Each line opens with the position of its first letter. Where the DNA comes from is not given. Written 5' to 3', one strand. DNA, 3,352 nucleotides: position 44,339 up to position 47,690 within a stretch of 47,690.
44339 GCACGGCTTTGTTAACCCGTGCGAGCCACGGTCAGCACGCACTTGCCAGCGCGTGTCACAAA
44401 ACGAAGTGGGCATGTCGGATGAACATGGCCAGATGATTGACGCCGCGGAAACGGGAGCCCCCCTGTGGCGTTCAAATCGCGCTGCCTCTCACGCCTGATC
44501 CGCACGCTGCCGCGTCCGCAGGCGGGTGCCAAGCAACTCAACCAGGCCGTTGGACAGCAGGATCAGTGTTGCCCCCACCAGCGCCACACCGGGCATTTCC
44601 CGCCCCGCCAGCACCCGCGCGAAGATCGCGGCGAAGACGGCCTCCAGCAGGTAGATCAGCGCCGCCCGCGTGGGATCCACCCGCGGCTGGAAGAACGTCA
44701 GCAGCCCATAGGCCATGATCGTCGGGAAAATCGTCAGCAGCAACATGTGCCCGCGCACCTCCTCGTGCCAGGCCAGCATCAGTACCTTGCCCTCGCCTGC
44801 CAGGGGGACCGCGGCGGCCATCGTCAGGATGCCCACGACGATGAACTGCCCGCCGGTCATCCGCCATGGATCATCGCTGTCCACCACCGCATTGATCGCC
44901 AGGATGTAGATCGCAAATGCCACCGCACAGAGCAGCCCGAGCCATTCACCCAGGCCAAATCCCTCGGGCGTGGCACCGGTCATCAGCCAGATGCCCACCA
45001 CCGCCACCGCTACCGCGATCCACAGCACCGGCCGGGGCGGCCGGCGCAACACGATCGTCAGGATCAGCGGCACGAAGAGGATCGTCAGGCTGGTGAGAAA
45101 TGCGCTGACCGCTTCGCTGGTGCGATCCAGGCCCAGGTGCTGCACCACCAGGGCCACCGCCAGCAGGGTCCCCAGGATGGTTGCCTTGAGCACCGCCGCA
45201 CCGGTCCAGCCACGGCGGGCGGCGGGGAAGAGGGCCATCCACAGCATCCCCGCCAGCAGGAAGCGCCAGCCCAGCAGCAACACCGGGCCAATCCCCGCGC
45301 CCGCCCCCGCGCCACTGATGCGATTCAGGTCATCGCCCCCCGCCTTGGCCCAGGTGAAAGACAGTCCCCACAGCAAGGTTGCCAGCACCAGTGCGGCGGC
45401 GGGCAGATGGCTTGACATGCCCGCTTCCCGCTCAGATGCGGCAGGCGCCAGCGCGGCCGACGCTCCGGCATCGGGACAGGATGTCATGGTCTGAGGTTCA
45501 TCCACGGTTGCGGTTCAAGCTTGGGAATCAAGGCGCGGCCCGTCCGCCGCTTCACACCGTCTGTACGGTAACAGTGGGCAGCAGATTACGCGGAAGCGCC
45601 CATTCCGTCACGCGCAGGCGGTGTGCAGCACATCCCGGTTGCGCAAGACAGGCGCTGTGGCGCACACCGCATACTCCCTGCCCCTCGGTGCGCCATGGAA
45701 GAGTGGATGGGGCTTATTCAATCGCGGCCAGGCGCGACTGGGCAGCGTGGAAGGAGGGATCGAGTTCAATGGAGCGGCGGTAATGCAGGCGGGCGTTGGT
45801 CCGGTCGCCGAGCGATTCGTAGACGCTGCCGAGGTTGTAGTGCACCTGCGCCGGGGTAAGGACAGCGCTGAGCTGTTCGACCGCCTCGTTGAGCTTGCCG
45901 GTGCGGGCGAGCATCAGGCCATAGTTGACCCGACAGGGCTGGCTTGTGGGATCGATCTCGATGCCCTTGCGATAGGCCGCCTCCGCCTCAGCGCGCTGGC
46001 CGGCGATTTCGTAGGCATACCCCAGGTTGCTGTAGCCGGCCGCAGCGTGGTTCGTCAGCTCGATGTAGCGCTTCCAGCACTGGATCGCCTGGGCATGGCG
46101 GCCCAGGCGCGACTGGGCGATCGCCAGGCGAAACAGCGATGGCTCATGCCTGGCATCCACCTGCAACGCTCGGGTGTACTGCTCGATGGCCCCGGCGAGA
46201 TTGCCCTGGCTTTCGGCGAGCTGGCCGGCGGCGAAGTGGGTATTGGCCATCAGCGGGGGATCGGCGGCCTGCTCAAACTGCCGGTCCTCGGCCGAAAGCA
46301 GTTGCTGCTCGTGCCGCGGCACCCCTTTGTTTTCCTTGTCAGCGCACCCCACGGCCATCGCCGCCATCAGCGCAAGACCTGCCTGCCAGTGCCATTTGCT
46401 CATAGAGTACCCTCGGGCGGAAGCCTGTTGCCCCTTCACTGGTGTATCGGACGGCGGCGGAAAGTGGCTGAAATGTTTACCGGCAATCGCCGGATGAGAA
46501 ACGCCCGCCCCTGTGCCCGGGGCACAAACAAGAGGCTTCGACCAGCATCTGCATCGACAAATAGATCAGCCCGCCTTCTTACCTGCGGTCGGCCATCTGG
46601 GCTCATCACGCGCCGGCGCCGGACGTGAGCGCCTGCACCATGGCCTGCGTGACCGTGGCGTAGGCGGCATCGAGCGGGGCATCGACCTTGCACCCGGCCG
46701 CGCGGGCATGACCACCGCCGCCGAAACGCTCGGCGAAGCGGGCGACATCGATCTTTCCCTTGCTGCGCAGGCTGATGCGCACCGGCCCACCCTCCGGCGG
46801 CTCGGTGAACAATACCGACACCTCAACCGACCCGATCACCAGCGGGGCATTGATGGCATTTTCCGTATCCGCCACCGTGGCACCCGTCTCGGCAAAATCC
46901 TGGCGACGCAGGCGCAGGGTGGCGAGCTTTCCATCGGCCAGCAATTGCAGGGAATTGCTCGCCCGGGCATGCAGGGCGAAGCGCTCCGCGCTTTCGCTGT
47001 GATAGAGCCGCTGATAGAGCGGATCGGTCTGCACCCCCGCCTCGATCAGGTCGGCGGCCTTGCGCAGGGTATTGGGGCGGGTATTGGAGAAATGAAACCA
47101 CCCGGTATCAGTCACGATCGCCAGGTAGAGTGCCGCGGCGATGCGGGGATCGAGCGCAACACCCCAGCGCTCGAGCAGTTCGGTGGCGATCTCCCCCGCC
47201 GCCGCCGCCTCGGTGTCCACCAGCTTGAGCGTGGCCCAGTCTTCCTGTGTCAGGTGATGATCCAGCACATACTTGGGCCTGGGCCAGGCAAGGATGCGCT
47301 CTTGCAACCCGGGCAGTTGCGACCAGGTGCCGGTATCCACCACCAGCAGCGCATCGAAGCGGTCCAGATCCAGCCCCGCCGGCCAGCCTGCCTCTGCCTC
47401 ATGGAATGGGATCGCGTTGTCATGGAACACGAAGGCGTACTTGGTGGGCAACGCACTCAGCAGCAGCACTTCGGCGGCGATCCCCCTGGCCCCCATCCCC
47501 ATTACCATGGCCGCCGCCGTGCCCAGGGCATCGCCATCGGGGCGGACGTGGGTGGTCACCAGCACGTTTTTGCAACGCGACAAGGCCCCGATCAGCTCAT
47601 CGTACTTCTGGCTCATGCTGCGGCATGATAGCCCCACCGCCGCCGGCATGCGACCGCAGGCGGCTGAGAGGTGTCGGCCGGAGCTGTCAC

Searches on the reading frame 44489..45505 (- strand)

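Call 52: search_protein_families(library=pfam, proteins=[window:44489-45505:-])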
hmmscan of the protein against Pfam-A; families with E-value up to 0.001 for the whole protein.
window:44489-45505:- (338 aa): 1 family
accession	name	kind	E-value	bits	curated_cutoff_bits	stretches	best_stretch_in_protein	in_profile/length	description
PF00892.27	EamA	-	2e-22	80.4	28.2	2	185-318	2-129/135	EamA-like transporter family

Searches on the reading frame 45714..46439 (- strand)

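Call 52: search_protein_families(library=pfam, proteins=[window:45714-46439:-])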
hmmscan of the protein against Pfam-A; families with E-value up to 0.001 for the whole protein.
window:45714-46439:- (241 aa): 20 families
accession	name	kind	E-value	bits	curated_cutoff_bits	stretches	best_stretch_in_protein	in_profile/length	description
PF07719.23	TPR_2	-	4.5e-29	98.6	27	3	133-165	1-33/34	Tetratricopeptide repeat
PF00515.34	TPR_1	-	1.1e-28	98.2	27.8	2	197-230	1-34/34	Tetratricopeptide repeat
PF13181.12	TPR_8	-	1.7e-26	90.5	25.7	2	197-229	1-33/34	Tetratricopeptide repeat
PF13414.12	TPR_11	-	5.5e-18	64.8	26.8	1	112-144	7-39/42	TPR repeat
PF13431.12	TPR_17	-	6.4e-17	60.8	24.4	1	155-187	1-33/34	Tetratricopeptide repeat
PF13428.12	TPR_14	-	8.8e-16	57.3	23.5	0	199-239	3-43/44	Tetratricopeptide repeat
PF13424.12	TPR_12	-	2.7e-14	53.6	30.1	2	104-163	8-75/77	Tetratricopeptide repeat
PF13432.12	TPR_16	-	3.4e-12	47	32.7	1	104-165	2-63/65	Tetratricopeptide repeat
PF13174.12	TPR_6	-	8.8e-12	45.3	26.3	0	101-127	2-28/33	Tetratricopeptide repeat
PF14559.12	TPR_19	-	1.4e-11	45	25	1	77-125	3-51/68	Tetratricopeptide repeat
PF24575.1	TPR_Slam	-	2e-11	44.7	35.2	1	54-109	40-91/104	Surface lipoprotein assembly modifier, N-terminal TPR repeats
PF13176.12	TPR_7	-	7.8e-10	38.5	27.9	0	200-228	2-32/36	Tetratricopeptide repeat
PF13374.12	TPR_10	-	3.9e-07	30.3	27.5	0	134-162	3-31/42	Tetratricopeptide repeat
PF23914.1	TPR_CcmH_CycH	-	1.6e-06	28.5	42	0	135-194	52-114/158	Cytochrome c-type biogenesis protein H TPR domain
PF07721.20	TPR_4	-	2.3e-06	28.1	27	0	103-121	5-23/26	Tetratricopeptide repeat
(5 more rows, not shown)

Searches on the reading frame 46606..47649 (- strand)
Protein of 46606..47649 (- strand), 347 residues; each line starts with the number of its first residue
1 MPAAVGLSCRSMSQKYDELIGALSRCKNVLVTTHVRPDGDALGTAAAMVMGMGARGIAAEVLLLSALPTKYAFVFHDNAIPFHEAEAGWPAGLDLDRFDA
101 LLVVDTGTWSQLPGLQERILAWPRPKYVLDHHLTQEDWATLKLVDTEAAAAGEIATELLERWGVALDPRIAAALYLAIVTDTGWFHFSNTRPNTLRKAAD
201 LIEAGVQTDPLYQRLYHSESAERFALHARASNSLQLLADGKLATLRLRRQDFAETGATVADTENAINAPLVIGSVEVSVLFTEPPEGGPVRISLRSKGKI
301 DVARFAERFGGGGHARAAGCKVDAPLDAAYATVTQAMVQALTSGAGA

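Call 52: search_protein_families(library=pfam, proteins=[window:46606-47649:-])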
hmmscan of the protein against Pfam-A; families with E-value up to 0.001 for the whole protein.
window:46606-47649:- (347 aa): 2 families
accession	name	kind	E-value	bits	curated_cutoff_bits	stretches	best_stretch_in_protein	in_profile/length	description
PF01368.27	DHH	-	1.6e-11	45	28.1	1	28-178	1-125/125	DHH family, N-terminal domain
PF02272.25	DHHA1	-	5.4e-11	43.3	25.9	1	254-334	10-97/102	DHHA1 domain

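Call 65: find_encoding_contigs(protein=window:46606-47649:-, flank=10000, max_places=4)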
Protein window:46606-47649:- (347 aa): no gene with exactly this product is on record in the collection.
